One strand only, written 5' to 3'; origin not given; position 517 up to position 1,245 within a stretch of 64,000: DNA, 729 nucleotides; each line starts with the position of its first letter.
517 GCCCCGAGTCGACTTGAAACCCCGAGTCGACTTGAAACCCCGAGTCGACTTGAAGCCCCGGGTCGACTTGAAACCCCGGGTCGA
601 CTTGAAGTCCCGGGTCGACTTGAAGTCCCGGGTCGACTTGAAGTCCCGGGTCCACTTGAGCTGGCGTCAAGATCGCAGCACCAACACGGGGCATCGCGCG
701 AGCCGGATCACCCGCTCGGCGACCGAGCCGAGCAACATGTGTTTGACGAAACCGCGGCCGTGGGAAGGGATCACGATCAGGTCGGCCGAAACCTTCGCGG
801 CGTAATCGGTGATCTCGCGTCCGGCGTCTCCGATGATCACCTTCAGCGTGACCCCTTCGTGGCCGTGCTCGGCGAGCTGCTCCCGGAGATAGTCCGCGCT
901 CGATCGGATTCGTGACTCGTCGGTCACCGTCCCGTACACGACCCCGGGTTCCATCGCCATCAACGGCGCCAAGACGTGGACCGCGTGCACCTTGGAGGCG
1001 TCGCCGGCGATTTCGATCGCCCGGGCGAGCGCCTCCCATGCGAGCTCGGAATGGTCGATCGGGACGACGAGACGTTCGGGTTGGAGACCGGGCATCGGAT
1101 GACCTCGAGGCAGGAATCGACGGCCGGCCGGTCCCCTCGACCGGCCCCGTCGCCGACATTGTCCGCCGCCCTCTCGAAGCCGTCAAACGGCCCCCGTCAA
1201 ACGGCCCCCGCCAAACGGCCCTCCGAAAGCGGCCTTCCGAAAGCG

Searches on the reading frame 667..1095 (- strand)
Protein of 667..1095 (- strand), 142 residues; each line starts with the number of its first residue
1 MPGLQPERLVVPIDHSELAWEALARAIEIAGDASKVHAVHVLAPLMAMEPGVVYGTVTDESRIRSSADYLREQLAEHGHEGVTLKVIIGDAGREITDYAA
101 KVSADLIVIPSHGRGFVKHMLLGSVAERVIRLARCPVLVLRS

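Call 7: search_protein_families(library=pfam, proteins=[window:667-1095:-], max_evalue=0.01)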
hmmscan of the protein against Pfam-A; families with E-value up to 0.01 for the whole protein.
window:667-1095:- (142 aa): 1 family
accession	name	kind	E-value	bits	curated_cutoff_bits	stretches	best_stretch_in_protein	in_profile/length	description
PF00582.32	Usp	-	7.5e-32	111.2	24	1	7-141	3-141/141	Universal stress protein family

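Call 36: find_encoding_contigs(protein=window:667-1095:-, flank=10000, max_places=2)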
Protein window:667-1095:- (142 aa): 5 contigs read that carry it; 2 places shown.
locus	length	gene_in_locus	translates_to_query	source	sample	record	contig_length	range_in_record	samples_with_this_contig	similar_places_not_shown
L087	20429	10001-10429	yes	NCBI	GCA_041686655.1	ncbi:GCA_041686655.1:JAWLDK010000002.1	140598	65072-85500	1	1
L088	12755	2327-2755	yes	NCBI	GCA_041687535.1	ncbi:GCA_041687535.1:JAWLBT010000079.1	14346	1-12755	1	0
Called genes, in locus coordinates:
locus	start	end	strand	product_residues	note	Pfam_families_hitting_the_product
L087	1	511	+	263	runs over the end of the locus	PF00106:adh_short, PF08659:KR, PF23441:SDR, PF01370:Epimerase (weak), PF13460:NAD_binding_10 (weak), PF13561:adh_short_C2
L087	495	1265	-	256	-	PF06439:3keto-disac_hyd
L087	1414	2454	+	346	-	PF01408:GFO_IDH_MocA, PF02894:GFO_IDH_MocA_C, PF22725:GFO_IDH_MocA_C3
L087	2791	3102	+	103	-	-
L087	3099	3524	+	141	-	-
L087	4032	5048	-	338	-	PF01370:Epimerase, PF04321:RmlD_sub_bind (faint), PF16363:GDP_Man_Dehyd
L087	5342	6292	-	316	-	PF01370:Epimerase, PF04321:RmlD_sub_bind, PF16363:GDP_Man_Dehyd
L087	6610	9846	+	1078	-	-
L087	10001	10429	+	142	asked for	PF00582:Usp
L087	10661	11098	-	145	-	-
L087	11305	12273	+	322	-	PF00793:DAHP_synth_1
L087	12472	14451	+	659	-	-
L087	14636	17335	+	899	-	PF07635:PSCyt1, PF07583:PSCyt2, PF07587:PSD1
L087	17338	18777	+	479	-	PF07394:DUF1501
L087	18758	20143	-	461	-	-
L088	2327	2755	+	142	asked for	PF00582:Usp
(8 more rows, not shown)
